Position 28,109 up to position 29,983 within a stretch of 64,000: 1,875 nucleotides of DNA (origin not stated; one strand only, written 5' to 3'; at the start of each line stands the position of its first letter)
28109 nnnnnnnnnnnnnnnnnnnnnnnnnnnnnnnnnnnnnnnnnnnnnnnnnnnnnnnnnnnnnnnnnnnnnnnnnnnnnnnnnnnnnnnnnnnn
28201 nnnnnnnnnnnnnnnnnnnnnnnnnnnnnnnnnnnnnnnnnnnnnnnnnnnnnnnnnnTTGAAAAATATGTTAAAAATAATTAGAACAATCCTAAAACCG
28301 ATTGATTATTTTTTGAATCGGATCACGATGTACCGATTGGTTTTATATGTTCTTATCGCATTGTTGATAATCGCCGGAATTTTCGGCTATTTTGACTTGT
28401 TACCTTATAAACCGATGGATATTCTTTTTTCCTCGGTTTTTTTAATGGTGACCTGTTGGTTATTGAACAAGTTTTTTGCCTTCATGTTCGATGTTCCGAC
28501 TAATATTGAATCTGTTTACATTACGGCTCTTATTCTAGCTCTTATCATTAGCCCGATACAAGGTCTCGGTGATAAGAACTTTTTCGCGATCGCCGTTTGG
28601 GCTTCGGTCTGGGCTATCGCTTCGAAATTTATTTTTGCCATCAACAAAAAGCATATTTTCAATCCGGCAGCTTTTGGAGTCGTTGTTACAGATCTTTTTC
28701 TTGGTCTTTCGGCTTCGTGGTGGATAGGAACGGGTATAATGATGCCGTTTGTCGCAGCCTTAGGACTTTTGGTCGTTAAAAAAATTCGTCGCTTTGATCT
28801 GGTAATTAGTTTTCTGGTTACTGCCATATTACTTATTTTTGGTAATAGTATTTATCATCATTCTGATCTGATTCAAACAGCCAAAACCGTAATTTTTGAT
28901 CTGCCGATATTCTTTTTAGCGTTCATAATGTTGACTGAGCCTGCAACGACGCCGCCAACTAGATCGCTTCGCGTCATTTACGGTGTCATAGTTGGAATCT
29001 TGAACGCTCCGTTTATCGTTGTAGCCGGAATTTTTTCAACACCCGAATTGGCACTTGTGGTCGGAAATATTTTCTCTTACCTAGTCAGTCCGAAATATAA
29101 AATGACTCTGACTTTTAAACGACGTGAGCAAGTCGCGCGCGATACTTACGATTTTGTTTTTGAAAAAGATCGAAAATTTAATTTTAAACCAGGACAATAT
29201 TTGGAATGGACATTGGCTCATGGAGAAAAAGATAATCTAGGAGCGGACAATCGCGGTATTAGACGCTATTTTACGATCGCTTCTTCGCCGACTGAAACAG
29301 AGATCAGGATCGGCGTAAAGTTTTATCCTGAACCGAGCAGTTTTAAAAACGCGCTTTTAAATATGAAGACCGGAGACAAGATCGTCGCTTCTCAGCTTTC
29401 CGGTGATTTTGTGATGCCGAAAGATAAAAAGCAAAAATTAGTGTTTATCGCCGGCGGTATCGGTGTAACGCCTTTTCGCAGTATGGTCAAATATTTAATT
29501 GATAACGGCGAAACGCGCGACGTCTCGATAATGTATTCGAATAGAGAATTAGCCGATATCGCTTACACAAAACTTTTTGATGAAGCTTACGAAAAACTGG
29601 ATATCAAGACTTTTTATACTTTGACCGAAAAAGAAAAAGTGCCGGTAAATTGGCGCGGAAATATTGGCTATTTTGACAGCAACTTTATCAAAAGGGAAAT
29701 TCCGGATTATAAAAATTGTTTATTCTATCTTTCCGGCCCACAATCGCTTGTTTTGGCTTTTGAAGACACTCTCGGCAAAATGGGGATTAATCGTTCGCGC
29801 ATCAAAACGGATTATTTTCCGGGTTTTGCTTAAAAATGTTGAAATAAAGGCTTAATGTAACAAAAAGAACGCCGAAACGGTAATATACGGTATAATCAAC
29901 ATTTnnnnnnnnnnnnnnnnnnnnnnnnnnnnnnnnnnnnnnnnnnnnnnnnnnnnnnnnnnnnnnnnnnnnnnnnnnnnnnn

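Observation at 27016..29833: Compact flavinylation-linked membrane redox module: FMN-binding protein, ApbE, and an RnfD/NqrB-like domain fused to an FNR-like domain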

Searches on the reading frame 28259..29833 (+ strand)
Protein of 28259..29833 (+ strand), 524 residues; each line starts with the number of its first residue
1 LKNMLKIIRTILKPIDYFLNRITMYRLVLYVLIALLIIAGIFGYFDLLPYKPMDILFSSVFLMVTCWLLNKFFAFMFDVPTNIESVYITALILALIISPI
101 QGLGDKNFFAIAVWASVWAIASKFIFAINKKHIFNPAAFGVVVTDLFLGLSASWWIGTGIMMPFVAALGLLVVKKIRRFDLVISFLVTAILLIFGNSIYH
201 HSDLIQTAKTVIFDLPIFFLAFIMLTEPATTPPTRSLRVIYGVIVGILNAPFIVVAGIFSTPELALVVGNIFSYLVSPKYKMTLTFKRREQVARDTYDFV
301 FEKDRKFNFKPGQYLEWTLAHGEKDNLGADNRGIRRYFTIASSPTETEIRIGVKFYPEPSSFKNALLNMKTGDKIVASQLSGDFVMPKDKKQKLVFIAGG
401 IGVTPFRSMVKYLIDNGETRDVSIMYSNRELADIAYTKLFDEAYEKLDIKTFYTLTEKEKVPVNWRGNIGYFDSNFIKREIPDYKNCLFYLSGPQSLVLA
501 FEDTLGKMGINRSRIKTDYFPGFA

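Call 3: search_protein_families(library=pfam, proteins=[window:28259-29833:+], max_evalue=0.01)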
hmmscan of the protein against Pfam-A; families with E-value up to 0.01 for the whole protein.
window:28259-29833:+ (524 aa): 4 families
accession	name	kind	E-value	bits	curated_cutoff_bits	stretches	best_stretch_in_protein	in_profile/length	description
PF00175.26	NAD_binding_1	-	1.3e-13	52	22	1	396-498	1-104/109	Oxidoreductase NAD-binding domain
PF03116.20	NQR2_RnfD_RnfE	-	1.2e-08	35.1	27.7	1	143-276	158-286/296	NQR2, RnfD, RnfE family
PF08030.17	NAD_binding_6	-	9.4e-05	23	22.2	1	393-459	3-80/156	Ferric reductase NAD binding domain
PF00970.30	FAD_binding_6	-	0.008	16.9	21.1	0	285-376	3-89/99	Oxidoreductase FAD-binding domain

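Call 4: search_protein_families(library=ncbifam, proteins=[window:28259-29833:+], max_evalue=0.01)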
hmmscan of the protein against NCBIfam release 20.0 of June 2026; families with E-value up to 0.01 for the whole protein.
window:28259-29833:+ (524 aa): 22 families
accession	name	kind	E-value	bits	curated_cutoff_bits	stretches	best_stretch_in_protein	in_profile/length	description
NF009805.0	PRK13289.1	equivalog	1.8e-25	89.7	432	1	307-520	183-392/399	NO-inducible flavohemoprotein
NF058606.1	GlBtMonoRdsGbcB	equivalog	1.7e-22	79.8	500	1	293-518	27-245/362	glycine betaine monooxygenase reductase subunit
TIGR01941.1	nqrF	equivalog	3.7e-17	62.3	295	1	339-520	226-403/405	NADH:ubiquinone reductase (Na(+)-transporting) subunit F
NF005963.0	PRK08051.1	equivalog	4.7e-17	62.1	230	1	289-520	11-230/233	NAD(P)H-flavin reductase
NF040810.1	BenC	equivalog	8e-16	58.1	430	1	287-517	110-327/333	benzoate 1,2-dioxygenase electron transfer component BenC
NF007964.0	PRK10684.1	equivalog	2.6e-15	56.2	383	1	332-520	51-237/333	NADH oxidoreductase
TIGR02160.1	PA_CoA_Oxy5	hypoth_equivalog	3.6e-15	55.7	420.8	1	302-520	26-241/352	1,2-phenylacetyl-CoA epoxidase subunit PaaE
NF008822.0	PRK11872.1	equivalog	3.9e-13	49.1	402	1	303-520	131-335/341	anthranilate 1,2-dioxygenase electron transfer component AntC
NF006220.0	PRK08345.1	subfamily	1.1e-09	38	395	1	304-472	38-196/294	cytochrome-c3 hydrogenase subunit gamma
NF040830.1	sulfhyd_ShyC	equivalog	1.1e-09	37.8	600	1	302-437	32-154/288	NAD(P)-dependent hydrogenase/sulfhydrogenase 2 subunit gamma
NF045803.1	MethMoxFADbindMmoC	equivalog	2.8e-09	36.2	500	1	304-517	135-337/343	aromatic/alkene monooxygenase hydroxylase FAD-binding subunit MmoC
NF052252.1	flav_redu_LuxG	exception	2.7e-08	33.3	340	1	287-503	6-211/232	flavin mononucleotide reductase LuxG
TIGR02911.1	sulfite_red_B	equivalog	4.9e-08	32.4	288.6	1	364-518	71-222/261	anaerobic sulfite reductase subunit AsrB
NF000796.0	PRK00054.1-1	equivalog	5.6e-07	29.1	224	1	285-443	7-140/254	dihydroorotate dehydrogenase electron transfer subunit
TIGR01946.1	rnfD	subfamily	0.00022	20.7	207.05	1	160-249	201-289/327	RnfABCDGE type electron transport complex subunit D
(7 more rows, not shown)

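Call 5: find_homologous_proteins(query=window:28259-29833:+, max_evalue=0.00001)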
Query window:28259-29833:+ (524 aa): 7741 proteins with E <= 0.00001 among 8000 candidates; the best 120 are listed.
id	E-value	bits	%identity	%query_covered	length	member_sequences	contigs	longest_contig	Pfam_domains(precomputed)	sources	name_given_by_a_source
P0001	0.0e+0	1161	100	99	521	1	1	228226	PF00175.27,PF03116.21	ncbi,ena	-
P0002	1.1e-254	864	72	98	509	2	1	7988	PF00175.27,PF03116.21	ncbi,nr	ncbi:TPA: oxidoreductase [Candidatus Taylorbacteria bacterium]|nr:oxidoreductase [Candidatus Taylorb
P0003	8.1e-246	835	72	96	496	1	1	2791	PF00175.27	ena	-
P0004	3.8e-244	829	68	99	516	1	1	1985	PF00175.27,PF03116.21,PF00970.31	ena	-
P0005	4.8e-243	826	69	99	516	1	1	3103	PF00175.27,PF03116.21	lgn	-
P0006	3.5e-240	816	67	99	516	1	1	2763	PF00175.27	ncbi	-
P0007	6.7e-240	815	71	95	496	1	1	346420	PF00175.27,PF03116.21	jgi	jgi:ferredoxin-NADP reductase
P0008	1.4e-230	785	66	99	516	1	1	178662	PF00175.27,PF03116.21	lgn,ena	-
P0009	3.2e-230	783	71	91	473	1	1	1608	PF00175.27,PF03116.21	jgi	-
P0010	2.1e-222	758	66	99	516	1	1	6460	PF00175.27,PF03116.21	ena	-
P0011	1.6e-219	748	65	96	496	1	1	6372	PF00175.27,PF03116.21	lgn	-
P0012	9.2e-211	719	60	98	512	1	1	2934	PF00175.27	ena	-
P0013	2.2e-201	688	59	96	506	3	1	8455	PF00175.27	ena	-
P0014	5.0e-194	664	58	97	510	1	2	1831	PF00175.27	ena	-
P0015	9.6e-193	660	58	98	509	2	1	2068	PF00175.27,PF03116.21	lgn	-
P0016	2.5e-191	655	59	98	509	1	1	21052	PF00175.27,PF03116.21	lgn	-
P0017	5.4e-190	651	57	97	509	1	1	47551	PF00175.27,PF03116.21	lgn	-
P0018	3.6e-189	648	56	98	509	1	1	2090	PF00175.27,PF03116.21,PF08030.18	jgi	jgi:ferredoxin-NADP reductase/Na+-translocating ferredoxin:NAD+ oxidoreductase RnfD subunit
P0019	6.2e-189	647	56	98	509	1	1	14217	PF00175.27,PF03116.21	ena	-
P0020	9.5e-189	647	56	99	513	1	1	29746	PF00175.27,PF03116.21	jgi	jgi:ferredoxin-NADP reductase/Na+-translocating ferredoxin:NAD+ oxidoreductase RnfD subunit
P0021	7.4e-188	644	58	98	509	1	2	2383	PF00175.27,PF03116.21,PF00970.31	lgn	-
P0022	1.3e-187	643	55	99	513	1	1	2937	PF00175.27,PF03116.21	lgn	-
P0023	3.6e-187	641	56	98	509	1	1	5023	PF00175.27,PF03116.21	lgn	-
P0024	4.1e-187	641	55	98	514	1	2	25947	PF00175.27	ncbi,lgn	-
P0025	4.3e-187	641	57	98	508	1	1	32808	PF00175.27,PF03116.21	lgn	-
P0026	6.4e-187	641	57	97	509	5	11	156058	PF00175.27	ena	-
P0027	1.4e-186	640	57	98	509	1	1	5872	PF00175.27,PF03116.21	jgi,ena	-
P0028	6.8e-186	637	55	98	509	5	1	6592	PF00175.27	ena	-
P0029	9.4e-186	637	57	97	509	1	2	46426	PF00175.27,PF03116.21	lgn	-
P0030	1.1e-185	637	56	98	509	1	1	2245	PF00175.27,PF03116.21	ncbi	-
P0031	1.3e-185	636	58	98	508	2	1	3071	PF00175.27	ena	-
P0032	1.4e-185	636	58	98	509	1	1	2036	PF00175.27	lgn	-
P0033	2.2e-185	636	55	98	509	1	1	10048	PF00175.27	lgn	-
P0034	9.2e-185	634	56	99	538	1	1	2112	PF00175.27,PF03116.21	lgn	-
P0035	9.4e-185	633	56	98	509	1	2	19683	PF00175.27,PF03116.21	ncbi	-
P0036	1.2e-184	633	57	99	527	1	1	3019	PF00175.27,PF03116.21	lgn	-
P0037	1.3e-184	633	54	98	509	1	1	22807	PF00175.27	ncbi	-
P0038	1.8e-184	633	55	98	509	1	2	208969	PF00175.27,PF03116.21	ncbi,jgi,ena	-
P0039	2.2e-184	632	57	97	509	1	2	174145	PF00175.27,PF03116.21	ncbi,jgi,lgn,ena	-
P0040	4.4e-184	631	55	98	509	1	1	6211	PF00175.27,PF03116.21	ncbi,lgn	-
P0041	4.7e-184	631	56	98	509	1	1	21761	PF00175.27,PF03116.21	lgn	-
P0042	7.2e-184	631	56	98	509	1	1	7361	PF00175.27,PF03116.21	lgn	-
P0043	1.9e-183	629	55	98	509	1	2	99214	PF00175.27,PF03116.21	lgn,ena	-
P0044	2.0e-183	629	55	98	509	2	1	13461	PF00175.27,PF03116.21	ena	-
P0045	6.4e-183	627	55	98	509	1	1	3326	PF00175.27,PF03116.21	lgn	-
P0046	8.2e-183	627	55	98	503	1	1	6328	PF00175.27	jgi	jgi:ferredoxin-NADP reductase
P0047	1.5e-182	626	55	98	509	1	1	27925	PF00175.27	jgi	jgi:glycine betaine catabolism B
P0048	1.8e-182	626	57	95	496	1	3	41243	PF00175.27,PF03116.21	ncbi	-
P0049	4.2e-182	625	55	98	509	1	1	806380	PF00175.27,PF03116.21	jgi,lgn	jgi:ferredoxin-NADP reductase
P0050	4.6e-182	625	56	98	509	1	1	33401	PF00175.27,PF03116.21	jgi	jgi:glycine betaine catabolism B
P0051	4.8e-182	625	55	98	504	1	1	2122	PF00175.27,PF03116.21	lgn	-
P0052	4.8e-182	625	57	99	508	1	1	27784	PF00175.27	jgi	jgi:ferredoxin-NADP reductase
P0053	9.0e-182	624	55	98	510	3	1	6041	PF00175.27,PF03116.21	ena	-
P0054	9.0e-182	624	56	98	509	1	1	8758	PF00175.27,PF03116.21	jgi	jgi:ferredoxin-NADP reductase/Na+-translocating ferredoxin:NAD+ oxidoreductase RnfD subunit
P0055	9.8e-182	624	57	94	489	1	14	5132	PF00175.27,PF03116.21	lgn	-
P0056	1.1e-181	623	54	97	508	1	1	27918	PF00175.27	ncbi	-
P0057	1.5e-181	623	55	97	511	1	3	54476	PF00175.27,PF03116.21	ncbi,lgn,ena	-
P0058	1.6e-181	623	54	98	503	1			PF00175.27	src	-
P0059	1.8e-181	623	55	98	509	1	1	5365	PF00175.27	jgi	jgi:ferredoxin-NADP reductase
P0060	1.8e-181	623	57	98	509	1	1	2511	PF00175.27,PF03116.21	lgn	-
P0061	2.1e-181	622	57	98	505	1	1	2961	PF00175.27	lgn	-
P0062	2.4e-181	622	55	99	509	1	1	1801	PF00175.27,PF03116.21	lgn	-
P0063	3.6e-181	622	55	98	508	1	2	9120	PF00175.27,PF03116.21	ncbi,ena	-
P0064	9.3e-181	620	55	97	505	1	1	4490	PF00175.27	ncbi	-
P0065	9.5e-181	620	55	98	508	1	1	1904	PF00175.27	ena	-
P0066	1.1e-180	620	55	98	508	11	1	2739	PF00175.27,PF00970.31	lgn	-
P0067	1.8e-180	619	56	98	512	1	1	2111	PF00175.27,PF03116.21,PF00970.31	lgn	-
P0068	2.2e-180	619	54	97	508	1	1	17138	PF00175.27,PF03116.21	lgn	-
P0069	2.5e-180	619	54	98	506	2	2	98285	PF00175.27,PF03116.21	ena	-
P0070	2.9e-180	619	56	97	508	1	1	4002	PF00175.27,PF03116.21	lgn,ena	-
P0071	3.0e-180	619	55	98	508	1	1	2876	PF00175.27,PF00970.31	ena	-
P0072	3.2e-180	619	54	98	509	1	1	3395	PF00175.27,PF03116.21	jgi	jgi:ferredoxin-NADP reductase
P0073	4.1e-180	618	56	98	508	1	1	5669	PF00175.27,PF03116.21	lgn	-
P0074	5.9e-180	618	54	98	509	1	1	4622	PF00175.27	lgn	-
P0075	7.3e-180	617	54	98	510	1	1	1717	PF00175.27,PF03116.21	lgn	-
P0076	2.2e-179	616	54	97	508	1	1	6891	PF00175.27,PF03116.21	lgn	-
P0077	2.9e-179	615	54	98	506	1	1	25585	PF00175.27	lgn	-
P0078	3.1e-179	615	56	98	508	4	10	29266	PF00175.27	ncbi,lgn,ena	-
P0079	3.3e-179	615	55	96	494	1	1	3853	PF00175.27,PF03116.21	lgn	-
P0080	3.4e-179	615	55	98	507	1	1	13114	PF00175.27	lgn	-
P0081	3.8e-179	615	55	96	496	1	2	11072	PF00175.27,PF03116.21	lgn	-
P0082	4.9e-179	615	53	98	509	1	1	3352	PF00175.27,PF03116.21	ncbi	-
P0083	4.9e-179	615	55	98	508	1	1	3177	PF00175.27,PF03116.21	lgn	-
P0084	5.1e-179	615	53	97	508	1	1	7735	PF00175.27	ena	-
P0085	7.4e-179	614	54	98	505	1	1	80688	PF00175.27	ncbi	-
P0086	8.2e-179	614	55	98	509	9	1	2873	PF00175.27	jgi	jgi:ferredoxin-NADP reductase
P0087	1.1e-178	614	55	98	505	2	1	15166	PF00175.27,PF03116.21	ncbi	-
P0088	1.3e-178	613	54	98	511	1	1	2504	PF00175.27,PF03116.21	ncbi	-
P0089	1.4e-178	613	55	95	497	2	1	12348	PF00175.27,PF03116.21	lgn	-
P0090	1.5e-178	613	55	95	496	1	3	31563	PF00175.27,PF00970.31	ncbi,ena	-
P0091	2.4e-178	612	53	99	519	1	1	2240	PF00175.27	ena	-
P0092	2.5e-178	612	54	98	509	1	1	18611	PF00175.27,PF03116.21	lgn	-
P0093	2.5e-178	612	55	96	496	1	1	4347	PF00175.27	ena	-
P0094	2.9e-178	612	55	97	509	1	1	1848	PF00175.27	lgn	-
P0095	3.8e-178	612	55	96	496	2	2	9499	PF00175.27,PF00970.31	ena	-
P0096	3.9e-178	612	54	98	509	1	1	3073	PF00175.27,PF03116.21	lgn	-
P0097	4.2e-178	612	56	96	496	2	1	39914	PF00175.27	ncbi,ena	-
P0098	4.5e-178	611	53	98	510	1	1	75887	PF00175.27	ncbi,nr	ncbi:MAG: oxidoreductase [Patescibacteria group bacterium]|nr:oxidoreductase [Patescibacteria group 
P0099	4.5e-178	611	55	98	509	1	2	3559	PF00175.27,PF03116.21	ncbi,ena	-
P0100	4.7e-178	611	55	98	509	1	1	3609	PF00175.27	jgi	-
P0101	4.8e-178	611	54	98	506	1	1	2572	PF00175.27,PF03116.21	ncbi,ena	-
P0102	4.8e-178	611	53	97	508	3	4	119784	PF00175.27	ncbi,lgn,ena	-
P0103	5.1e-178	611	55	98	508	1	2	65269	PF00175.27,PF03116.21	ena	-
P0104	5.6e-178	611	55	96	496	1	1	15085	PF00175.27,PF03116.21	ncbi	-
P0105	7.1e-178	611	55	98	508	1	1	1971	PF00175.27,PF03116.21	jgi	jgi:ferredoxin-NADP reductase/Na+-translocating ferredoxin:NAD+ oxidoreductase RnfD subunit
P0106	7.1e-178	611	55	97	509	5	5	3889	PF00175.27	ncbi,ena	-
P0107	8.0e-178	611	55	98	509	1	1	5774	PF00175.27,PF03116.21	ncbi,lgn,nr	ncbi:MAG: RnfABCDGE type electron transport complex subunit D [Candidatus Lloydbacteria bacterium]|n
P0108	8.6e-178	611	54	98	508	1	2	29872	PF00175.27,PF00970.31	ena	-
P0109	9.8e-178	610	55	98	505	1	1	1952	PF00175.27,PF03116.21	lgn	-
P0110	1.2e-177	610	54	98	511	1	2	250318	PF00175.27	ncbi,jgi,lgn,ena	-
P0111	1.3e-177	610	55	98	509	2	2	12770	PF00175.27,PF03116.21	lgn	-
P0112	1.6e-177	610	56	98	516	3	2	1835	PF00175.27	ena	-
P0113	1.6e-177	610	54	98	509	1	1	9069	PF00175.27,PF03116.21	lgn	-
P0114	1.7e-177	610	55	98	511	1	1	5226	PF00175.27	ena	-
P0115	1.7e-177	610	55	98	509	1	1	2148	PF00175.27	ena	-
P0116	1.7e-177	610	52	99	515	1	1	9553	PF00175.27,PF03116.21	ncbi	-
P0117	2.3e-177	609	55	98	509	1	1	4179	PF00175.27,PF03116.21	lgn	-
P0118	2.5e-177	609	53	98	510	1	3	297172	PF00175.27,PF03116.21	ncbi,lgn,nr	ncbi:MAG: RnfABCDGE type electron transport complex subunit D [Patescibacteria group bacterium]|nr:R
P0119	2.5e-177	609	54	98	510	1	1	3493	PF00175.27,PF03116.21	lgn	-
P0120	2.8e-177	609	55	98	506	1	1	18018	PF00175.27,PF03116.21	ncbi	-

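Call 13: find_encoding_contigs(protein=P0001, flank=6000, max_places=3)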
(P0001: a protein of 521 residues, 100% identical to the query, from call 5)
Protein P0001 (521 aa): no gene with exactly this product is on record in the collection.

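Call 14: find_encoding_contigs(protein=P0049, flank=6000, max_places=2)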
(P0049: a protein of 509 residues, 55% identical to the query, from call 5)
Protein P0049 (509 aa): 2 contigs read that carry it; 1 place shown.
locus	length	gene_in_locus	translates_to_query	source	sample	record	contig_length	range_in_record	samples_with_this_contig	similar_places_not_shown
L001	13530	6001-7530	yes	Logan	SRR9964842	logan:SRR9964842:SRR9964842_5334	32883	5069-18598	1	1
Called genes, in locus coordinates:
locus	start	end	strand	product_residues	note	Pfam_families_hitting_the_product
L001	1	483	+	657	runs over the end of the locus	PF00176:SNF2-rel_dom, PF04851:ResIII (weak), PF00271:Helicase_C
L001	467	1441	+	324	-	PF13020:NOV_C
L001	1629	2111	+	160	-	PF09864:MliC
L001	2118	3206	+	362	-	PF03193:RsgA_GTPase, PF00009:GTP_EFTU (faint), PF00005:ABC_tran (weak), PF01926:MMR_HSR1 (weak)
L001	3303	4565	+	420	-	PF07963:N_methyl (weak), PF13385:Laminin_G_3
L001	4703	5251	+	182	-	-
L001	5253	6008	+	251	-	PF02424:ApbE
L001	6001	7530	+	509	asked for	PF03116:NQR2_RnfD_RnfE (weak), PF00175:NAD_binding_1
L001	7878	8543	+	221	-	PF21805:Imm5_like, PF01541:GIY-YIG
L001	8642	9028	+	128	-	-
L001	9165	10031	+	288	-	PF10987:DUF2806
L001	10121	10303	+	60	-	-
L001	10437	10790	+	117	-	-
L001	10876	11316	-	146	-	-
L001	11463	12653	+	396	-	PF13385:Laminin_G_3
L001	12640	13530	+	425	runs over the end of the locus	PF07963:N_methyl (faint), PF07953:Toxin_R_bind_N, PF13385:Laminin_G_3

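Call 15: find_encoding_contigs(protein=P0007, flank=6000, max_places=2)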
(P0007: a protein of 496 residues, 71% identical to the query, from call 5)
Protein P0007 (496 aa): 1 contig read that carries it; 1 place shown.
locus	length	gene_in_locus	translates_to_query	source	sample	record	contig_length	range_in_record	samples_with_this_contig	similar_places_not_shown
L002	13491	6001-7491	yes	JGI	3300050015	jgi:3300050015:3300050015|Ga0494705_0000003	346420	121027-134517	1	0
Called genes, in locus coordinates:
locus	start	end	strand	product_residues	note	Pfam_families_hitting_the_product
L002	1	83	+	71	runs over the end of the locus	-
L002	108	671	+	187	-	PF00717:Peptidase_S24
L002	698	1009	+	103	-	-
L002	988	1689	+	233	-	PF02698:DUF218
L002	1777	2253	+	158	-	PF10648:Gmad2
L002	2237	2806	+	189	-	PF01625:PMSR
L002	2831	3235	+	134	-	PF01641:SelR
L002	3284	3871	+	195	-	PF04542:Sigma70_r2, PF08281:Sigma70_r4_2, PF04545:Sigma70_r4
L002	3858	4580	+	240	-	-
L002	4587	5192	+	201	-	PF04205:FMN_bind (weak)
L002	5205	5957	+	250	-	PF02424:ApbE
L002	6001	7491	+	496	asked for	PF03116:NQR2_RnfD_RnfE (weak), PF00175:NAD_binding_1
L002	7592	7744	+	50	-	PF18919:DUF5670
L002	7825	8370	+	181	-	PF07963:N_methyl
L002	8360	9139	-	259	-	PF01479:S4, PF01728:FtsJ, PF13649:Methyltransf_25 (weak)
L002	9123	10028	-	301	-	PF02879:PGM_PMM_II, PF02880:PGM_PMM_III, PF00408:PGM_PMM_IV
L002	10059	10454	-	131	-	PF02878:PGM_PMM_I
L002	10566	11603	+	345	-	PF01594:AI-2E_transport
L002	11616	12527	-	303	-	PF02557:VanY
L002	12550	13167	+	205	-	PF03193:RsgA_GTPase (faint), PF01926:MMR_HSR1, PF02421:FeoB_N, PF00009:GTP_EFTU (weak)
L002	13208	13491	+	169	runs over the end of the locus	-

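Call 19: search_solved_structures(query=A1, max_evalue=0.01, show_alignments=0)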
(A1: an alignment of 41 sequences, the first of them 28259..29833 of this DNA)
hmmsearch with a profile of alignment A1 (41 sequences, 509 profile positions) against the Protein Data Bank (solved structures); distinct sequences matched with E-value up to 0.01: 105 (the best 60 are shown).
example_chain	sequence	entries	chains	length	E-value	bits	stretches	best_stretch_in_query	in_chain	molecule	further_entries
7qty_A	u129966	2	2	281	2.2e-17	66.2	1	350-507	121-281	Na(+)-translocating NADH-quinone reductase subunit F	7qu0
7qu3_A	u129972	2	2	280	4.9e-17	65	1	350-507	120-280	Na(+)-translocating NADH-quinone reductase subunit F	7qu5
7xk3_F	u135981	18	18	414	1.6e-16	63.3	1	349-508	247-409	Na(+)-translocating NADH-quinone reductase subunit F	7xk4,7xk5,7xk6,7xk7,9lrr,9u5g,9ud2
4u9u_A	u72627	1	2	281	1.6e-16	63.3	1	349-507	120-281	Na(+)-translocating NADH-quinone reductase subunit F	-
8ad4_A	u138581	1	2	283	1.7e-16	63.2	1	349-507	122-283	Na(+)-translocating NADH-quinone reductase subunit F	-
4uaj_A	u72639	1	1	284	1.7e-16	63.2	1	349-507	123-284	Na(+)-translocating NADH-quinone reductase subunit F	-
8a1t_F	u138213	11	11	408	3.2e-16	62.3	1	349-507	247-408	Na(+)-translocating NADH-quinone reductase subunit F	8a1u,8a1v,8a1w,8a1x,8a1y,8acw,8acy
8ad3_A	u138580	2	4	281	9.6e-16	60.7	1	349-503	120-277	Na(+)-translocating NADH-quinone reductase subunit F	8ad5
2r6h_A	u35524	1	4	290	1e-15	60.7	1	350-503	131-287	NADH:ubiquinone oxidoreductase, Na translocating, F subunit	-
1cqx_A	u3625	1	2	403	2.9e-15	59.2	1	283-505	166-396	FLAVOHEMOPROTEIN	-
3ozu_A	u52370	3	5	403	3.1e-15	59.1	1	283-505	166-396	Flavohemoprotein | Flavohemoglobin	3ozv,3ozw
2eix_A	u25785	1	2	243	3.4e-15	58.9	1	271-496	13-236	NADH-cytochrome b5 reductase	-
6o0a_A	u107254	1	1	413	2.2e-14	56.2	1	274-505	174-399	Flavohemoglobin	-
7rom_A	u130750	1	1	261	9.2e-14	54.2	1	329-498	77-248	NADH-cytochrome b5 reductase 1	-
4wqm_A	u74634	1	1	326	4.2e-13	52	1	269-500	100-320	Toluene-4-monooxygenase electron transfer component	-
8qq1_C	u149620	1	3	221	4.3e-08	35.5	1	277-493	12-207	Oxidoreductase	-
8qta_A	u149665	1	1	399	2.8e-07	32.8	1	275-492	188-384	FAD-binding FR-type domain-containing protein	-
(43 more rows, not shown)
